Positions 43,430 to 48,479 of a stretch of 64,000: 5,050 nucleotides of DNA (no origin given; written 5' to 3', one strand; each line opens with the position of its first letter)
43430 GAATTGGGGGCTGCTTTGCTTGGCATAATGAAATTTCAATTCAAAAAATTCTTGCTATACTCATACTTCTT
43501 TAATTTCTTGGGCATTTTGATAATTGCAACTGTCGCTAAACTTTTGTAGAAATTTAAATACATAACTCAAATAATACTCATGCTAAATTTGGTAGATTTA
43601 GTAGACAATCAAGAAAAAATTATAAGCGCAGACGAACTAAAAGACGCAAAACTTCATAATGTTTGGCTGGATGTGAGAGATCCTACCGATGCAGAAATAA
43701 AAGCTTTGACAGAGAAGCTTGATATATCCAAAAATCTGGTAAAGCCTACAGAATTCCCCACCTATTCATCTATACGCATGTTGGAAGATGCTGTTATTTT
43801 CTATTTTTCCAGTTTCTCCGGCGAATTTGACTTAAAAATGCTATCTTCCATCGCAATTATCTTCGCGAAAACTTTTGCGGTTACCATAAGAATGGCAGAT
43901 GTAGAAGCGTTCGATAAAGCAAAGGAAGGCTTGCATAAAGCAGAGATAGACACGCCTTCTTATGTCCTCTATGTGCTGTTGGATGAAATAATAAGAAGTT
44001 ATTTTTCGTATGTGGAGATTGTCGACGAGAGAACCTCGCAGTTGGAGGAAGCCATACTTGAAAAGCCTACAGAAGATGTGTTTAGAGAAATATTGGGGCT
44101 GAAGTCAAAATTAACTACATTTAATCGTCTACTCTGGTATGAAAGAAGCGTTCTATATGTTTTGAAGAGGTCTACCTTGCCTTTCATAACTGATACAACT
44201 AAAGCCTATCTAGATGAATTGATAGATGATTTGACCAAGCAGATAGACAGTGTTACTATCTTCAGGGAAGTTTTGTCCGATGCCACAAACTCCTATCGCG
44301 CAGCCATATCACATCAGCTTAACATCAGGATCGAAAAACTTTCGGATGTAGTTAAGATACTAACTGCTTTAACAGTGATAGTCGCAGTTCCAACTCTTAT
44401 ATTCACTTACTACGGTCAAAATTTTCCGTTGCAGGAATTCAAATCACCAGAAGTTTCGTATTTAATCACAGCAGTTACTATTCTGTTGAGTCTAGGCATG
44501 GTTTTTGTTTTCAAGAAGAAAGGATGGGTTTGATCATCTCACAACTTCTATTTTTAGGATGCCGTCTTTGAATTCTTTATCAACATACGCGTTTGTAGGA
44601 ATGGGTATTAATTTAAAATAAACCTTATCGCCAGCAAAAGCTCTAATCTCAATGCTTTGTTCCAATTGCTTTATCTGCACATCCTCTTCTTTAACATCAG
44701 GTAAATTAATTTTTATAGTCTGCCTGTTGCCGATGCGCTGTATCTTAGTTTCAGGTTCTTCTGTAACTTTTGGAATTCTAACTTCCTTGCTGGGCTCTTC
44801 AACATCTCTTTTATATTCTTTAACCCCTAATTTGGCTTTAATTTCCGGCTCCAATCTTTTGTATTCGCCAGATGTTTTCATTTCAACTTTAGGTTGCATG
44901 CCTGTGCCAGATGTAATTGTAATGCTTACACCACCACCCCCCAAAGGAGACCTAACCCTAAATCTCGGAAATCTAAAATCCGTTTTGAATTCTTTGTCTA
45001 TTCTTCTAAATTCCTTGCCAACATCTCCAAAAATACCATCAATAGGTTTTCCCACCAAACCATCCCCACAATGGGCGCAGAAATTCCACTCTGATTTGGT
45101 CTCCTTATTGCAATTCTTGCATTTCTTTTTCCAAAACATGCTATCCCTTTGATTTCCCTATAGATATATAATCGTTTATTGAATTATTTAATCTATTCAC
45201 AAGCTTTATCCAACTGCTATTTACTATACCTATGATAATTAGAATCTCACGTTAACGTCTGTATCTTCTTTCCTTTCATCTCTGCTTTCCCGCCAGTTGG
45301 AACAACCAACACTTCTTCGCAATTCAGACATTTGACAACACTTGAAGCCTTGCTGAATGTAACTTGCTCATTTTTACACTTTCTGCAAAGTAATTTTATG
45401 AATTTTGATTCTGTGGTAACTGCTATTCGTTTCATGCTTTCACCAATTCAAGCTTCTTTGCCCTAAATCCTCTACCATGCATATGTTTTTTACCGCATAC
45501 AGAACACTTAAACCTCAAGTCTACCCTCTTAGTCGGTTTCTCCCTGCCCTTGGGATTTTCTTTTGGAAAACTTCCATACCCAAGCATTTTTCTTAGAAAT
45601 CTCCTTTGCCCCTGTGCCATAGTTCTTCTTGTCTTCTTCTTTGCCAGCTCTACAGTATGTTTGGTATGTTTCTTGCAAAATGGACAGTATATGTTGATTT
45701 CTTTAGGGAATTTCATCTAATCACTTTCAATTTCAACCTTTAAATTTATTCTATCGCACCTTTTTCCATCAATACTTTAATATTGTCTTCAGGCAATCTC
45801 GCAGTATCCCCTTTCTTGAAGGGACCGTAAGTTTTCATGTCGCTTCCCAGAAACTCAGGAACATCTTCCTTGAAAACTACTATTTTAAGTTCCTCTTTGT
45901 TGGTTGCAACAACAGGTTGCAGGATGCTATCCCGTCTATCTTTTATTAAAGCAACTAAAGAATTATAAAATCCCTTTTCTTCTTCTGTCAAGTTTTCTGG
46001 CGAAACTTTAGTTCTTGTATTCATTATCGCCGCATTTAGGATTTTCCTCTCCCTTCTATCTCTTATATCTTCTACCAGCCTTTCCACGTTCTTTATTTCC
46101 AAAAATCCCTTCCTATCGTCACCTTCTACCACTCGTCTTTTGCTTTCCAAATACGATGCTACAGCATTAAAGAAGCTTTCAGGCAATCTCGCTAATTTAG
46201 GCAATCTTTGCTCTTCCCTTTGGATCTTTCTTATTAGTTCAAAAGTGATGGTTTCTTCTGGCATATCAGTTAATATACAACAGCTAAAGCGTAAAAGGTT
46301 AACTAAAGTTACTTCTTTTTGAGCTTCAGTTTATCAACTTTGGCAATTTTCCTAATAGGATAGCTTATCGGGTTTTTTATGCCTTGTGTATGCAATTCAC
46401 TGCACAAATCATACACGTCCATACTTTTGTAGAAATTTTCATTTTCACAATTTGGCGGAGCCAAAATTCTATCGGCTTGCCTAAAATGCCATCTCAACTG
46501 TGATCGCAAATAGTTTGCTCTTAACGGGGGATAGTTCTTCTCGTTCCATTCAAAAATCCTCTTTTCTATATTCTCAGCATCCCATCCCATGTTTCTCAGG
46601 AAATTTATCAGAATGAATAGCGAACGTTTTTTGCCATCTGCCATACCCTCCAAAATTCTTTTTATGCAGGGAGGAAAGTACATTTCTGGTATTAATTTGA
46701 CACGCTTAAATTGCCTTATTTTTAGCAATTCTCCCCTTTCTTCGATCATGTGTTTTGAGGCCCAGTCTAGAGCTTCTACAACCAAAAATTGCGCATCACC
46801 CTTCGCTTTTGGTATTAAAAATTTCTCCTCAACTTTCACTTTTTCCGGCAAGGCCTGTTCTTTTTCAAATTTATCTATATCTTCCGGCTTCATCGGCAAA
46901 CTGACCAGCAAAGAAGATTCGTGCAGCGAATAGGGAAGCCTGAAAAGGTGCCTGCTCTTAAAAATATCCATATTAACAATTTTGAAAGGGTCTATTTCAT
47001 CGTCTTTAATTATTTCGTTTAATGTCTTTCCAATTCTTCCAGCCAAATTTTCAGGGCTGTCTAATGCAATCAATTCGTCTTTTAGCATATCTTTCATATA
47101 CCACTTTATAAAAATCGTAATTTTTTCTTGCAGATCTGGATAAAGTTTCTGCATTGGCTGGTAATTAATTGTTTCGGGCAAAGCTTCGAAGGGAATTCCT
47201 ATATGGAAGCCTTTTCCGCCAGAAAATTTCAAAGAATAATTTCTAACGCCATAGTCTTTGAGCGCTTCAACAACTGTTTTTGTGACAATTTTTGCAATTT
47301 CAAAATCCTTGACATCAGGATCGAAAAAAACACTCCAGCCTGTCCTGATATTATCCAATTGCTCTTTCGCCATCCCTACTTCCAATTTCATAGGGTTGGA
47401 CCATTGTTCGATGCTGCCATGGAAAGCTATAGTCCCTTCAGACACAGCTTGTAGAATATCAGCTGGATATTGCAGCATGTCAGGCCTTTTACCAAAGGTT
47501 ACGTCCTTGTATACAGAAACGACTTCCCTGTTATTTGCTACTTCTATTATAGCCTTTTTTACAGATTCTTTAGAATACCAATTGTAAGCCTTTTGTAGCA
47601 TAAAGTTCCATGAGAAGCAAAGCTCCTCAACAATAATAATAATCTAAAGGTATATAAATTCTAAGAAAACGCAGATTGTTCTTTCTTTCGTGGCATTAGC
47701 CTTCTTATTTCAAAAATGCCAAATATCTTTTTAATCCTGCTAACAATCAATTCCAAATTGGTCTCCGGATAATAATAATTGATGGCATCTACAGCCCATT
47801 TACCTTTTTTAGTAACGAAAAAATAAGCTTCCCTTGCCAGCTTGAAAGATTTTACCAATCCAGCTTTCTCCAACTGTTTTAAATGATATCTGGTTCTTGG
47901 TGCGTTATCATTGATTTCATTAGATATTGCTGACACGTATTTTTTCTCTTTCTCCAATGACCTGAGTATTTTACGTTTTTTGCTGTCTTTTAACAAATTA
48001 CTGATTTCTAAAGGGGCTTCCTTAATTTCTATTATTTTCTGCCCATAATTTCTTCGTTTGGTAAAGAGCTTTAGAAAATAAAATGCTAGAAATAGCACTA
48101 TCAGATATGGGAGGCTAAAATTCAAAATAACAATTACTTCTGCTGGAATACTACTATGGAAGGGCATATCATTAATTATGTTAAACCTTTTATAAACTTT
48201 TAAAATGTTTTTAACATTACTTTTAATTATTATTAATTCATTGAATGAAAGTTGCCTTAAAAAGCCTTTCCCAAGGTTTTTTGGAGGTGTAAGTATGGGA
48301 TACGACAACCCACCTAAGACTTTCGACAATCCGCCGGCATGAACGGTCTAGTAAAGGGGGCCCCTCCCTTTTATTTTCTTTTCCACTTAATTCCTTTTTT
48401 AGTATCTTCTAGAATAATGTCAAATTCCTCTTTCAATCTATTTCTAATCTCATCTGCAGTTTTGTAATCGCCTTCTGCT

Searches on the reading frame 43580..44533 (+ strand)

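Call 62: search_protein_families(library=pfam, proteins=[window:43580-44533:+], max_evalue=0.001)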
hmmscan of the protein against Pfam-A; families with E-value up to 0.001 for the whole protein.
window:43580-44533:+ (317 aa): 1 family
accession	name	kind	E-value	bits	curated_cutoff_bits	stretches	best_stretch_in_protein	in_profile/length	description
PF01544.23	CorA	-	7.5e-47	160.5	27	1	27-313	4-292/292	CorA-like Mg2+ transporter protein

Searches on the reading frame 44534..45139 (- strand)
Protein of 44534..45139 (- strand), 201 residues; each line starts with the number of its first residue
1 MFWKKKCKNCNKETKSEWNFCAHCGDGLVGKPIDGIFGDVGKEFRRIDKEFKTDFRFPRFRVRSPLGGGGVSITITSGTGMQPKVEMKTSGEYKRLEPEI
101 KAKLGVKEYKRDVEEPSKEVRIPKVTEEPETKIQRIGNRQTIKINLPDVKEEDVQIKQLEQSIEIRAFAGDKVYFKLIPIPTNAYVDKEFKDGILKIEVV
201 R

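Call 62: search_protein_families(library=pfam, proteins=[window:44534-45139:-], max_evalue=0.001)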
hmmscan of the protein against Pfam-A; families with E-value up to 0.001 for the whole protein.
window:44534-45139:- (201 aa): 1 family
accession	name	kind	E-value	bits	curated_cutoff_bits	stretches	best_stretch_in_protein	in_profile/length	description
PF13240.11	Zn_Ribbon_1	-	0.00036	20.7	25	1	6-26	1-21/23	zinc-ribbon domain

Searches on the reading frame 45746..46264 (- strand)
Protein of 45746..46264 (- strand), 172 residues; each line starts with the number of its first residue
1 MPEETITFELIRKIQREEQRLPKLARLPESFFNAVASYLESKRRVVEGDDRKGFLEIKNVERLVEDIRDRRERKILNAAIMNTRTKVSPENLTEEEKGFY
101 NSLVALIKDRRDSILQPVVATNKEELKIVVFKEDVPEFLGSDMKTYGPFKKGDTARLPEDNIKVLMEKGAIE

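Call 62: search_protein_families(library=pfam, proteins=[window:45746-46264:-], max_evalue=0.001)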
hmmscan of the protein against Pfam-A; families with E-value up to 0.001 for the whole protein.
window:45746-46264:- (172 aa): 2 families
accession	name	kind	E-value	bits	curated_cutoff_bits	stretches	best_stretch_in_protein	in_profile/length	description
PF22090.1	Gins51_C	-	1.6e-15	57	27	1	129-170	3-44/48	Gins51, C-terminal domain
PF05916.17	Sld5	-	2.6e-09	37.7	22.3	1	9-110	5-97/102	GINS complex protein helical bundle domain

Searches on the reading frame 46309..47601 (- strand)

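Call 62: search_protein_families(library=pfam, proteins=[window:46309-47601:-], max_evalue=0.001)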
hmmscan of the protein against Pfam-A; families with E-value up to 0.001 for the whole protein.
window:46309-47601:- (430 aa): 2 families
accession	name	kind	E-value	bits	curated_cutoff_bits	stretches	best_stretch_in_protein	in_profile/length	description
PF01896.25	DNA_primase_S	-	9.7e-07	29.7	26.8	1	101-238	22-162/163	DNA primase small subunit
PF21686.3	LigD_Prim-Pol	-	0.00014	21.9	27.4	1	72-140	95-154/254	LigD, primase-polymerase domain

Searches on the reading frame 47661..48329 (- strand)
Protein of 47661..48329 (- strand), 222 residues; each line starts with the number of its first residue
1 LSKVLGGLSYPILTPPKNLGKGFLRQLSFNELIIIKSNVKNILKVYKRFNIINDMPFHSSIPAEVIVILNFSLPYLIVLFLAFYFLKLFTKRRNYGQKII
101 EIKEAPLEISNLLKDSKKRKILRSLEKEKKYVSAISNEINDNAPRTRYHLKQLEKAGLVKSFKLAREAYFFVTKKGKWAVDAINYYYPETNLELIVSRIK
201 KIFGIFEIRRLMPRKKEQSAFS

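Call 62: search_protein_families(library=pfam, proteins=[window:47661-48329:-], max_evalue=0.001)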
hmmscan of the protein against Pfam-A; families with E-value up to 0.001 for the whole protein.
window:47661-48329:- (222 aa): 2 families
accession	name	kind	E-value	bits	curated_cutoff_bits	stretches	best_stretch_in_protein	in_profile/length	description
PF01022.26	HTH_5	-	1.4e-10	41.3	22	1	115-161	1-47/47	Bacterial regulatory protein, arsR family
PF12840.13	HTH_20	-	8.4e-07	29.3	27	1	118-160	6-49/51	Helix-turn-helix domain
